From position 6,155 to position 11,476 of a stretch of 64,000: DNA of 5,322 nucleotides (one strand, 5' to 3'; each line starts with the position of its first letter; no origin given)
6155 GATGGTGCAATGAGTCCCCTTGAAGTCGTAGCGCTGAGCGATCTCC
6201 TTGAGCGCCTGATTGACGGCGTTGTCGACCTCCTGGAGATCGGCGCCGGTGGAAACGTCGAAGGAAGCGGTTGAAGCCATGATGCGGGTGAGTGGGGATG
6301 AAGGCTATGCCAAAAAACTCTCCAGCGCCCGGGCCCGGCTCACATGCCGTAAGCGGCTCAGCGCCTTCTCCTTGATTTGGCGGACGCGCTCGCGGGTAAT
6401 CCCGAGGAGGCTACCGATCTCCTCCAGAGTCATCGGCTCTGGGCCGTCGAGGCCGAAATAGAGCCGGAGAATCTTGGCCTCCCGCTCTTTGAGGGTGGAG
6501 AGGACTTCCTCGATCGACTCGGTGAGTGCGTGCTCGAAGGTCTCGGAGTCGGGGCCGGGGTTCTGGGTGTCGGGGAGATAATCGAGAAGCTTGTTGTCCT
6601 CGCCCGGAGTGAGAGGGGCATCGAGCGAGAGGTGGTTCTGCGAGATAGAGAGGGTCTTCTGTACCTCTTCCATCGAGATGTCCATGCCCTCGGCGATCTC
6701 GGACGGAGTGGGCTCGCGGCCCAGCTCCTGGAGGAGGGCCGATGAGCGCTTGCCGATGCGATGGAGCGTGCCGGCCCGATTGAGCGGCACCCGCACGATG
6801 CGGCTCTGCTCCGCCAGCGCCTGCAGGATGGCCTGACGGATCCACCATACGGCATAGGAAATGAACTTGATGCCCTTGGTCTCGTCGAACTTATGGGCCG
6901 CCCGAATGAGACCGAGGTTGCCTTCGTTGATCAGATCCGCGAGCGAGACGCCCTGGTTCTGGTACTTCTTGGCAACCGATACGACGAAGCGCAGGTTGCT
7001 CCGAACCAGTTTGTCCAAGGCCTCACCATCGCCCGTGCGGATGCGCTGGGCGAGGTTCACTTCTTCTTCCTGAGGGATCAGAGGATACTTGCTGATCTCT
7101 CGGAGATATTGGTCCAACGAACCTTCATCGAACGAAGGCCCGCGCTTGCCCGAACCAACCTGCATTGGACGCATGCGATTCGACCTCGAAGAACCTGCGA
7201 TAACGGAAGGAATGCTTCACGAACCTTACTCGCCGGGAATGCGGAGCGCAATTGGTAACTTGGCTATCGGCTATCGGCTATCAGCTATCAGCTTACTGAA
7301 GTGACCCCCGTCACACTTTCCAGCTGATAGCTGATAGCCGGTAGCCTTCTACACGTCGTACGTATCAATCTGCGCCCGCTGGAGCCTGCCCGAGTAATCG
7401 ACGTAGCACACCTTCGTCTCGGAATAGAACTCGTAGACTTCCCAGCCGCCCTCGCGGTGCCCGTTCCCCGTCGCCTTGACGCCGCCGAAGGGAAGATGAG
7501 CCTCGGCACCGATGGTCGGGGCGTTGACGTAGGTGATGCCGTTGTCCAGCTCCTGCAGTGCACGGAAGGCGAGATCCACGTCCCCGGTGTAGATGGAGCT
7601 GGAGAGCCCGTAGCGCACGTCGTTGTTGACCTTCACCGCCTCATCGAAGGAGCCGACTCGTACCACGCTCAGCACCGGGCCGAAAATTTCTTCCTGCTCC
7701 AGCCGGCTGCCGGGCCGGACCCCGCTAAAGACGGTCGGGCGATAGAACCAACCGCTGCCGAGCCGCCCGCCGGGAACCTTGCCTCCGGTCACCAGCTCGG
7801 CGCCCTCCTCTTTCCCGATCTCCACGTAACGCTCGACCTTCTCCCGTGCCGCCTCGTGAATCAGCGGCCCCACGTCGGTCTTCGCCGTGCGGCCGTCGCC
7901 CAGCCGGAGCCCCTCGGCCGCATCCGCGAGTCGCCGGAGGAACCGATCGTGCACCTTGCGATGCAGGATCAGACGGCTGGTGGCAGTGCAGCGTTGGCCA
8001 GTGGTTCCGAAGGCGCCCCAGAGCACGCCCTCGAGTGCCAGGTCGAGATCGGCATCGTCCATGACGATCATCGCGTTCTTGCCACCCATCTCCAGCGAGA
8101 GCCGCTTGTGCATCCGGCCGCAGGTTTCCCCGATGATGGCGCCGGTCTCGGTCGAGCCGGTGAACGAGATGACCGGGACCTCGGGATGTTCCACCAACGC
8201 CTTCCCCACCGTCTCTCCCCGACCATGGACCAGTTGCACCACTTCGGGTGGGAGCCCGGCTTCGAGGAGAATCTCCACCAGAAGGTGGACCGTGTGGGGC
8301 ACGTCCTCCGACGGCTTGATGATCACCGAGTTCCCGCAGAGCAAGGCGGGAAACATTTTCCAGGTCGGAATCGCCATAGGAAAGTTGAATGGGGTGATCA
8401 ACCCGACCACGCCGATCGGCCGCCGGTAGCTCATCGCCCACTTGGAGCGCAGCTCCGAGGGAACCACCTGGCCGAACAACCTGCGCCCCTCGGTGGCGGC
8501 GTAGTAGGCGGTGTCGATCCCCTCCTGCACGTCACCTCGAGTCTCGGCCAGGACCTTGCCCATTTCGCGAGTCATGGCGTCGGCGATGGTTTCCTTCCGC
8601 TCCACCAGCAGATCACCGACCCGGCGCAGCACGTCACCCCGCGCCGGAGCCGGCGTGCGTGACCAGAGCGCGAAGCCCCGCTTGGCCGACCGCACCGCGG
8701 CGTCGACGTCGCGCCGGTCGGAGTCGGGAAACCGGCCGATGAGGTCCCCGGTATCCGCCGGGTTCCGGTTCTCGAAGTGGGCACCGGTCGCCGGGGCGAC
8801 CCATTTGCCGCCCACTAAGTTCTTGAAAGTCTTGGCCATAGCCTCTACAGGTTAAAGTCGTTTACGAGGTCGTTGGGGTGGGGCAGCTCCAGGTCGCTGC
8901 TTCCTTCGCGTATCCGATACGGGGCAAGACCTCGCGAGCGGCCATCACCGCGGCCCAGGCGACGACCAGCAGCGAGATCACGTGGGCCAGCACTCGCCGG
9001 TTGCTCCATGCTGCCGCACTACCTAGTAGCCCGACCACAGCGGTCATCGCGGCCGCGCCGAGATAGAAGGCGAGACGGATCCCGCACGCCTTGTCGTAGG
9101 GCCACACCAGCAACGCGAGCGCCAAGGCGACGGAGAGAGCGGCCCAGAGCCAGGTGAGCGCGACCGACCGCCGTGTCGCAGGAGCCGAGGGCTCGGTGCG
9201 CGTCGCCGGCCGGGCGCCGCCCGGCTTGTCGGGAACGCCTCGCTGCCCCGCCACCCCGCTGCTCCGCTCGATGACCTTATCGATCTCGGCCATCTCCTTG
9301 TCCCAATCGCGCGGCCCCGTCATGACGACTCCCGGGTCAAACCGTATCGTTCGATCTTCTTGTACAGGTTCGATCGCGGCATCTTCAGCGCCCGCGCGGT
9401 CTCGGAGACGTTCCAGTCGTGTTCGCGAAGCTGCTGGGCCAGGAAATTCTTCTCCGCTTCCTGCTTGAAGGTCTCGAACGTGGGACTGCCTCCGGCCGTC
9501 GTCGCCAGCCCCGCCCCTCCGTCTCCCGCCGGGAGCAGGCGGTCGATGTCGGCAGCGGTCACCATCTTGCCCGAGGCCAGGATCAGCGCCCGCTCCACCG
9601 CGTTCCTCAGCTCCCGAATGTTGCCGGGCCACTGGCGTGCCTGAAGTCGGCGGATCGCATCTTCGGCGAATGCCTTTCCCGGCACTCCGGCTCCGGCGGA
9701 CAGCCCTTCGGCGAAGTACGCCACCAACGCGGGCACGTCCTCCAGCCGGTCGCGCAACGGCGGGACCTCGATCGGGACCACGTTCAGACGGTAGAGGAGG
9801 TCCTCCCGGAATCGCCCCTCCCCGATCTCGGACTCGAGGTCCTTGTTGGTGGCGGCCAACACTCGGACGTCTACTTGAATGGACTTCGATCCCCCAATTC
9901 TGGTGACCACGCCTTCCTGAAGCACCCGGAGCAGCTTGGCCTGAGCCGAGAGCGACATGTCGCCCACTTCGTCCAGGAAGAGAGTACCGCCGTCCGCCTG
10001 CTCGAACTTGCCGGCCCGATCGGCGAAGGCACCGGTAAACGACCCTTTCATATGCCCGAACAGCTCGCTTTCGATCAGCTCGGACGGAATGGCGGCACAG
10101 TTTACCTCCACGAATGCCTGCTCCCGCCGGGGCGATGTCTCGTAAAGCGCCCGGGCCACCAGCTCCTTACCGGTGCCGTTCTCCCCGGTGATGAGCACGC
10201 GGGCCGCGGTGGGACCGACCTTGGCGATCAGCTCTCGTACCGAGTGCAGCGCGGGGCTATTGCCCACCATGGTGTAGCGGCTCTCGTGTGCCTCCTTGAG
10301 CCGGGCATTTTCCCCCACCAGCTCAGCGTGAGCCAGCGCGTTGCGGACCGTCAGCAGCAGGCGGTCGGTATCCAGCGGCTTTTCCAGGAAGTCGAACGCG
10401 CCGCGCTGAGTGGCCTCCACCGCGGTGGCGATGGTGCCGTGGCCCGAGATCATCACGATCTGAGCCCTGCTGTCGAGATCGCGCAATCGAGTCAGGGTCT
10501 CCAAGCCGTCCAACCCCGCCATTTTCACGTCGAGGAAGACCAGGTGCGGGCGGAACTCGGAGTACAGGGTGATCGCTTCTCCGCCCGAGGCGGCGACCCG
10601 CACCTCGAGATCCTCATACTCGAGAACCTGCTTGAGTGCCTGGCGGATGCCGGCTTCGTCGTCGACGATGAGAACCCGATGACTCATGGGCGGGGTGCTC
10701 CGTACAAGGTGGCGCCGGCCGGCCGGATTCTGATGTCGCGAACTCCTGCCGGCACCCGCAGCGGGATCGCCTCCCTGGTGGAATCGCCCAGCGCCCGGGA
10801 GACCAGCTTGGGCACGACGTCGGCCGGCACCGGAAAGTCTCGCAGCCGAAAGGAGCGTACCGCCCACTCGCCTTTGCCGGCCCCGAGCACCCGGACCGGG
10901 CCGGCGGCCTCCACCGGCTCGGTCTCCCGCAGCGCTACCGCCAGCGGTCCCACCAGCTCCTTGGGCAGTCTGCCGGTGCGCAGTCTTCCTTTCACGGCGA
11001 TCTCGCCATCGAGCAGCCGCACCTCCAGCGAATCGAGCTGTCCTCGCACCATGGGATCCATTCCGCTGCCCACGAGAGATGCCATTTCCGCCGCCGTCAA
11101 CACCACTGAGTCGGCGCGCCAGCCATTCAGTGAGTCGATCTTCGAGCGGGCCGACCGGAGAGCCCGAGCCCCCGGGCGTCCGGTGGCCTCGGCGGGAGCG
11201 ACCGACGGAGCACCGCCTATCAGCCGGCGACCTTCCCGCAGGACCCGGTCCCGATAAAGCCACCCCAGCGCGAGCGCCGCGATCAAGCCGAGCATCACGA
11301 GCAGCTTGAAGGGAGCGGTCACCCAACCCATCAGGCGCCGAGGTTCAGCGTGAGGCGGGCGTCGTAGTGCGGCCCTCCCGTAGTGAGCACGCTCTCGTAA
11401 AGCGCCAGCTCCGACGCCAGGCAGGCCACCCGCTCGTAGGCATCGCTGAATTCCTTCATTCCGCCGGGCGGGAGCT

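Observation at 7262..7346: Family of intergenic hairpin elements built from tandem 7-bp units (RGCTATC)n facing (GATAGCY)n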

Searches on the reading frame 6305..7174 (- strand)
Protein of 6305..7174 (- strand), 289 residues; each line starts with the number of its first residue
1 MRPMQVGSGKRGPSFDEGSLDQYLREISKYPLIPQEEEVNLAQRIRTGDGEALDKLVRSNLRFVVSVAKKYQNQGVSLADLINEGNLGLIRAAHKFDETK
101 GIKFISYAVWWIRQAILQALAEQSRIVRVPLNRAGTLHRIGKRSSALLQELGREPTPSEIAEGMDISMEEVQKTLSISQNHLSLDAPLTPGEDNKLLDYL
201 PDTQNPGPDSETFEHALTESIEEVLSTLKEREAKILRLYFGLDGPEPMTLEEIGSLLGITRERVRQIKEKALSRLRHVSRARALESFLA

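Call 27: search_protein_families(library=pfam, proteins=[window:6305-7174:-])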
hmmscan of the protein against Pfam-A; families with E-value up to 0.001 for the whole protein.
window:6305-7174:- (289 aa): 5 families
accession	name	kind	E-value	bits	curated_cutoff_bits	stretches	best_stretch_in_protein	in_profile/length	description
PF04539.22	Sigma70_r3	-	2.2e-20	73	25.3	1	137-210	3-76/78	Sigma-70 region 3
PF04542.20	Sigma70_r2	-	3e-20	72.2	24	1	56-125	1-70/71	Sigma-70 region 2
PF04545.22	Sigma70_r4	-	8.5e-19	67.3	24.1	1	224-277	1-50/50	Sigma-70, region 4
PF00140.25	Sigma70_r1_2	-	2.4e-11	43.8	22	1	19-49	2-32/34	Sigma-70 factor, region 1.2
PF12840.13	HTH_20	-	1.2e-06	28.8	27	0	146-175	8-39/51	Helix-turn-helix domain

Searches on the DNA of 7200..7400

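Call 73: search_rna_families(source=window, start=7200, end=7400, threshold=evalue, max_evalue=1)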
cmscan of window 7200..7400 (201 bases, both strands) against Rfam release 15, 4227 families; matches with E-value up to 1: 7.
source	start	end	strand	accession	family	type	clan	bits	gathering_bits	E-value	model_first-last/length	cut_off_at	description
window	7269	7346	+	RF04068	mir-3927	Gene; miRNA;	-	32.5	90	0.0002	1-85/85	no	mir-3927 microRNA precursor family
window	7268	7347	-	RF04068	mir-3927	Gene; miRNA;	-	30.2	90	0.00074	1-85/85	no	mir-3927 microRNA precursor family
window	7275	7340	-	RF00654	mir-216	Gene; miRNA;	CL00094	22.1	53.5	0.039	1-77/77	no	mir-216 microRNA precursor family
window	7272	7343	+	RF00253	mir-101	Gene; miRNA;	-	19.9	60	0.027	1-75/75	no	mir-101 microRNA precursor family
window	7272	7343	-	RF00253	mir-101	Gene; miRNA;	-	19.6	60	0.032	1-75/75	no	mir-101 microRNA precursor family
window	7270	7345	-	RF03807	mir-4890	Gene; miRNA;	-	18.2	100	0.15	1-91/91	no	mir-4890 microRNA precursor family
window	7258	7364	+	RF00790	mir-358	Gene; miRNA;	-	16.7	65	0.39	1-114/114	no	mir-358 microRNA precursor family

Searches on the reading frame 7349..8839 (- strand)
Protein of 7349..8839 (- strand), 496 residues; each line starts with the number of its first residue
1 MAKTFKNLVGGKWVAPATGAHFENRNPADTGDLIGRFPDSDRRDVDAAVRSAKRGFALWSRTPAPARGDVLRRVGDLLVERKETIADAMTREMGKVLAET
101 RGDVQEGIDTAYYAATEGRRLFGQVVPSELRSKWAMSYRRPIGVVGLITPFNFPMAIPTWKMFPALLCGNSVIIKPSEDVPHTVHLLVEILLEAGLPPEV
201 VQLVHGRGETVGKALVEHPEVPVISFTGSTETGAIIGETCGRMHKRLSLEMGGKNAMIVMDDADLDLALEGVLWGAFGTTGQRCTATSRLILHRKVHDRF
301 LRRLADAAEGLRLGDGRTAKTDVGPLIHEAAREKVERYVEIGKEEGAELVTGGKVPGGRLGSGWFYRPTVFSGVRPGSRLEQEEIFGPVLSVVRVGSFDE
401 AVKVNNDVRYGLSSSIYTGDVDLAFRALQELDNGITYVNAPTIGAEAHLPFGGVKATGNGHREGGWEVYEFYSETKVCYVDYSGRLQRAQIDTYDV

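Call 19: find_encoding_contigs(protein=window:7349-8839:-, flank=3000, max_places=6)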
Protein window:7349-8839:- (496 aa): no gene with exactly this product is on record in the collection.

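Call 27: search_protein_families(library=pfam, proteins=[window:7349-8839:-])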
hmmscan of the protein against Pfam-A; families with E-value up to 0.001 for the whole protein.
window:7349-8839:- (496 aa): 2 families
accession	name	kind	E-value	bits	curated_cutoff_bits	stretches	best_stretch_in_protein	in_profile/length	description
PF00171.27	Aldedh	-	2.6e-168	560.8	23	1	13-477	1-460/461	Aldehyde dehydrogenase family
PF05893.19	LuxC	-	0.00069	19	21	0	137-264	84-211/401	Acyl-CoA reductase (LuxC)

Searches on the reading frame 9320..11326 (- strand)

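Call 84: search_protein_families(library=pfam, proteins=[window:9320-11326:-], max_evalue=0.00001)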
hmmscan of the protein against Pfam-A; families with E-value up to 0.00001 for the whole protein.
window:9320-11326:- (668 aa): 7 families
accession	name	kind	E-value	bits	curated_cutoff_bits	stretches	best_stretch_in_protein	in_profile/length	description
PF00158.32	Sigma54_activat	-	2.4e-71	239.3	20.2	1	353-520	1-168/168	Sigma-54 interaction domain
PF00072.30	Response_reg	-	1.5e-29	102.9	30.2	1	218-327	1-110/111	Response regulator receiver domain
PF14532.12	Sigma54_activ_2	-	1.4e-21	77.6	25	1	354-524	1-138/138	Sigma-54 interaction domain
PF25601.1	AAA_lid_14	-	2.8e-19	69.1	27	1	525-598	1-74/87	AAA+ ATPase lid domain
PF02954.25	HTH_8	-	2.2e-09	37.3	22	1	623-661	4-42/42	Bacterial regulatory protein, Fis family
PF07728.20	AAA_5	-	1.7e-06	28.5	22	1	377-495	2-123/139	AAA domain (dynein-related subfamily)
PF00004.35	AAA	-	2.8e-06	28.3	21.2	1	377-507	1-124/131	ATPase family associated with various cellular activities (AAA)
